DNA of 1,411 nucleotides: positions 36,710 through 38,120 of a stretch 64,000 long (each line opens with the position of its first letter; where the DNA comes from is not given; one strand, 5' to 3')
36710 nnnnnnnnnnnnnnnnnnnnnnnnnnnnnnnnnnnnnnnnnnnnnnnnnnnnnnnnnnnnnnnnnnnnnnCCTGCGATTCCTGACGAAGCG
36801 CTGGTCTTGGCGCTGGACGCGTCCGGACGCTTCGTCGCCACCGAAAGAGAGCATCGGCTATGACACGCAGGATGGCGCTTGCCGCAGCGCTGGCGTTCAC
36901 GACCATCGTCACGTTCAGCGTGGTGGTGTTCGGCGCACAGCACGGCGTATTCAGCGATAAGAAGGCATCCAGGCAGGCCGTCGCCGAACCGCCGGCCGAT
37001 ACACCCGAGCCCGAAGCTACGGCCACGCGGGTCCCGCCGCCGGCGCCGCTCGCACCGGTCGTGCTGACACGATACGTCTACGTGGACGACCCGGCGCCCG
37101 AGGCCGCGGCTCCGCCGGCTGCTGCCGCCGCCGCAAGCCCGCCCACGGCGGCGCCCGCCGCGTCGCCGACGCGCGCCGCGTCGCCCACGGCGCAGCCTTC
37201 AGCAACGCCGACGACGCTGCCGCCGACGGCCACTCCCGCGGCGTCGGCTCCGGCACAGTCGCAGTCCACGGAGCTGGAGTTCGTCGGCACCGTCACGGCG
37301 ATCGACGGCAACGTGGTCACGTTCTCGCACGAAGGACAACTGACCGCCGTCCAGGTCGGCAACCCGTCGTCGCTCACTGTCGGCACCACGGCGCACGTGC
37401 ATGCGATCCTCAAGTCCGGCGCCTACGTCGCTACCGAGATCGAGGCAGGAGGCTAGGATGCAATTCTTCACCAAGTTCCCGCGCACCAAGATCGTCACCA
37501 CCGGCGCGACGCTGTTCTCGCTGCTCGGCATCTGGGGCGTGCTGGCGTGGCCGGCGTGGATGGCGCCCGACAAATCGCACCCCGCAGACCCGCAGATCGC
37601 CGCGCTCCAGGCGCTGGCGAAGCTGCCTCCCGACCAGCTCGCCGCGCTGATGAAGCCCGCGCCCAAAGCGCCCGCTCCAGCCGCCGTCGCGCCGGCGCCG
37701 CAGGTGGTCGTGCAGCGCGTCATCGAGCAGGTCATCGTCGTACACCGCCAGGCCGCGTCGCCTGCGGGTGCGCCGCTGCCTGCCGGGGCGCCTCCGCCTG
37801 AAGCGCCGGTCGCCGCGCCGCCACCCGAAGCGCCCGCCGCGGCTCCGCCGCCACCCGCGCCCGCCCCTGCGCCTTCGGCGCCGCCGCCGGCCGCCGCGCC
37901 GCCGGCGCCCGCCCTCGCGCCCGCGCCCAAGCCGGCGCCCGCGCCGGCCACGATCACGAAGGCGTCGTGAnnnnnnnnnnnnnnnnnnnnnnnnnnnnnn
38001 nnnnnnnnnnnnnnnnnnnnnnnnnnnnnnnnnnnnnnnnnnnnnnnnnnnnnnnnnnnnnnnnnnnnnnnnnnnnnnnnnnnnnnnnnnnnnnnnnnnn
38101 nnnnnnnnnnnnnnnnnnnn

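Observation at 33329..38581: etfBA / apbE operon with duplicated Pro-rich signal-anchored proteins and a ferric-reductase-like heme membrane protein: candidate extracytoplasmic flavin/heme electron-transfer module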

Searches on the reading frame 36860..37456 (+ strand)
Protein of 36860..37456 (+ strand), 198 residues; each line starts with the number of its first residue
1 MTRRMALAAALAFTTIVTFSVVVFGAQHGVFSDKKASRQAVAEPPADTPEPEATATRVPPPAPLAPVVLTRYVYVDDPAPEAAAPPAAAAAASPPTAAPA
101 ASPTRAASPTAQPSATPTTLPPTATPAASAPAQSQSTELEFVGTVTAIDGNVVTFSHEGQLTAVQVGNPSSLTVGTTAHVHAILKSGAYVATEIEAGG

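Call 3: search_protein_families(library=pfam, proteins=[window:36860-37456:+], max_evalue=0.1)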
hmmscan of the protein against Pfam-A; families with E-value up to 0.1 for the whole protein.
window:36860-37456:+ (198 aa): 1 family
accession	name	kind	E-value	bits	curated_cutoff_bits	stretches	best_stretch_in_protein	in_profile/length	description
PF18914.6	DUF5666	-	0.0009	19.9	27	1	143-195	2-60/60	Domain of unknown function (DUF5666)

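Call 42: find_homologous_proteins(query=window:36860-37456:+, max_evalue=0.001)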
Query window:36860-37456:+ (198 aa): 9 proteins with E <= 0.001 among 8000 candidates.
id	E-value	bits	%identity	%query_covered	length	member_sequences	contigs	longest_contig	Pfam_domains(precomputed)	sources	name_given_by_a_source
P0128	3.6e-111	387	100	100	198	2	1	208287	-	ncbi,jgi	jgi:hypothetical protein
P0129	5.5e-82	292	78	100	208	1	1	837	-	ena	-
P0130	5.7e-68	247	66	100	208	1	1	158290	-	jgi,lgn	jgi:hypothetical protein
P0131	5.9e-59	217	63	98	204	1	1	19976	-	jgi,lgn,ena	-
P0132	2.5e-34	137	70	61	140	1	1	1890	-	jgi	jgi:hypothetical protein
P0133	8.3e-32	129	63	53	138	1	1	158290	-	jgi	jgi:hypothetical protein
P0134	1.0e-28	119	62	32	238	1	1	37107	-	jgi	jgi:hypothetical protein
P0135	8.3e-28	116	40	100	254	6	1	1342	-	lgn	-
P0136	2.3e-14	72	40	99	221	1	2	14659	-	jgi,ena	jgi:hypothetical protein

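Call 48: predict_structure(alignment_id=A2)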
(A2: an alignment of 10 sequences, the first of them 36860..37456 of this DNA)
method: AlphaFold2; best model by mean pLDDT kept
length: 198 residues; sequences in the alignment: 10
mean_pLDDT: 66.1   pTM: 0.33
mean pLDDT of the five models: 66.1, 65.4, 64.9, 64.1, 61.6
residues with pLDDT >= 90: 54; 70-90: 18; 50-70: 74; < 50: 52
segments of 3 or more residues with pLDDT < 50: 37-45, 48-54, 85-93, 96-98, 100-102, 108-110, 126-133
pLDDT, mean of each block of 10 residues (from residue 1): 55 67 61 48 46 52 70 62 46 45 48 52 50 64 96 95 94 95 92 86
secondary structure, 60 per line:
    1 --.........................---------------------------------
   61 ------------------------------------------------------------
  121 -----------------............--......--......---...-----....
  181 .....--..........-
elements in order: H3-27 E138-149 E152-157 E160-165 E177-185 E188-197

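Call 55: fold_search(model_id=the predicted structure, library=pdb)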
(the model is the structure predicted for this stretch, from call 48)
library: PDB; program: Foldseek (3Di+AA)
matches with E <= 10: 1249; with E <= 0.001: 0
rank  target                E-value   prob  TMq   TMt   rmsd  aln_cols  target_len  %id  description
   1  4gop_B                2.0e-03  1.00  0.25  0.38   3.6        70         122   14  Structure and Conformational Change of a Replication Protein A Heterotrimer Bound to ssDNA (released 2012-11-28)
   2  8aas_C                2.7e-03  1.00  0.28  0.47   2.7        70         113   14  Crystal structure of the Pyrococcus abyssi RPA trimerization core bound to poly-dT20 ssDNA (released 2023-05-03)
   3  3kf6_B                3.8e-03  1.00  0.26  0.46   3.1        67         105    9  Crystal structure of S. pombe Stn1-ten1 complex (released 2009-12-22)
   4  8aaj_C                3.8e-03  1.00  0.27  0.46   2.8        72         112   15  Crystal structure of the Pyrococcus abyssi RPA (apo form) (released 2023-05-03)
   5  3k0x                  4.3e-03  1.00  0.26  0.50   3.0        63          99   14  Crystal structure of telomere capping protein Ten1 from Saccharomyces pombe (released 2009-10-27)
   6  4day_B                4.5e-03  1.00  0.27  0.46   3.4        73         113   15  Crystal structure of the RMI core complex with MM2 peptide from FANCM (released 2012-03-14)
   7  8k9w_A                5.7e-03  1.00  0.23  0.11   5.1        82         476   13  Crystal structure of plasmodium LysRS complexing with ASP3026 derived LysRS inhibitor 4 (ADKI4) (released 2024-06-26)
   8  8bbz_AAA              6.4e-03  1.00  0.28  0.64   2.5        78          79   18  Crystal Structure of SilF (apo form) (released 2023-10-25)
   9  1zeq                  6.8e-03  1.00  0.28  0.62   4.9        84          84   14  1.5 A Structure of apo-CusF residues 6-88 from Escherichia coli (released 2005-08-02)
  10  3e6z                  7.2e-03  1.00  0.29  0.66   3.2        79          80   13  1.0 A Structure of CusF-W44A-Cu(II) residues 10-88 from Escherichia coli (released 2009-07-07)
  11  9di4_B                8.6e-03  1.00  0.27  0.38   3.0        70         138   11  RMI1-RMI2 bound to cyclic peptide L4 (released 2025-07-02)
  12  3vyt_A                9.2e-03  1.00  0.22  0.71   3.2        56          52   20  Crystal structure of the HypC-HypD-HypE complex (form I inward) (released 2012-11-28)
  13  8ez6_A                9.2e-03  1.00  0.24  0.62   3.6        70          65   17  The DBC1/SIRT1 Interaction is Choreographed by Post-translational Modification (released 2024-03-27)
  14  2vb2                  9.7e-03  1.00  0.28  0.68   2.5        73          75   12  Crystal structure of Cu(I)CusF (released 2007-12-18)
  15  3f8t                  9.7e-03  1.00  0.26  0.11   3.2        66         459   18  Crystal structure analysis of a full-length MCM homolog from Methanopyrus kandleri (released 2009-03-03)
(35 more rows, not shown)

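Call 56: search_protein_families(library=ncbifam, proteins=[window:36860-37456:+], max_evalue=0.1)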
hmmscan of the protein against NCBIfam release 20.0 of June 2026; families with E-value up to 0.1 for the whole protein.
window:36860-37456:+ (198 aa): 4 families
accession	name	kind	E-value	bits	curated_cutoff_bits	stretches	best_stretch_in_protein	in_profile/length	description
NF033761.1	gliding_GltJ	equivalog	0.0023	17.1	450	1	13-136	374-494/671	adventurous gliding motility protein GltJ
NF040942.2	hypo_ExtJ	equivalog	0.042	14.2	52.5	1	138-173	25-59/77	selenite/tellurite reduction operon protein ExtJ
NF011239.0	PRK14645.1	equivalog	0.084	12.7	149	0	132-168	105-141/154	ribosome maturation factor RimP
NF041620.1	MXAN_5187_fam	hypoth_equivalog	0.086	12.5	200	1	35-137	371-477/601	MXAN_5187 family protein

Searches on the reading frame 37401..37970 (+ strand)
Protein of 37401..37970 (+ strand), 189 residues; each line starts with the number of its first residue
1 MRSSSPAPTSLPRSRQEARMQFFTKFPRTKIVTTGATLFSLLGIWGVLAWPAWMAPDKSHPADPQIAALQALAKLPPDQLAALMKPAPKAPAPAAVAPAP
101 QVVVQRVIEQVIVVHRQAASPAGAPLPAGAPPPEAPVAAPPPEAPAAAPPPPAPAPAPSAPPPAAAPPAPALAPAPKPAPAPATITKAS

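Call 3: search_protein_families(library=pfam, proteins=[window:37401-37970:+], max_evalue=0.1)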
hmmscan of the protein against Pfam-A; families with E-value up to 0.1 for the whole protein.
window:37401-37970:+ (189 aa): 0 families

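Call 27: find_homologous_proteins(query=window:37458-37970:+, max_evalue=0.01)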
Query window:37458-37970:+ (170 aa): 7 proteins with E <= 0.01 among 8000 candidates.
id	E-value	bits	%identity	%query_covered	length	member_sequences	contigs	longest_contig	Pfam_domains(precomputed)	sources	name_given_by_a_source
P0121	4.5e-88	312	99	100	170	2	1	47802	-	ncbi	-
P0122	2.5e-17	81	44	94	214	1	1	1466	-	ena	-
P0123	2.5e-15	75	38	81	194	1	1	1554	-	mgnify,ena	mgnify:CR=1 FL=1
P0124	2.8e-12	65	42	61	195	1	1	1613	-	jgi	jgi:hypothetical protein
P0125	8.0e-12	64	37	83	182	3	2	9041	-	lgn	-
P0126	2.5e-9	55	33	94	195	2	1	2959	-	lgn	-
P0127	2.4e-7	49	-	-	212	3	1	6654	-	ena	-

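Call 56: search_protein_families(library=ncbifam, proteins=[window:37458-37970:+], max_evalue=0.1)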
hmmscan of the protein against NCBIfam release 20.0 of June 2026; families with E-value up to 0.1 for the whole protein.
window:37458-37970:+ (170 aa): 0 families
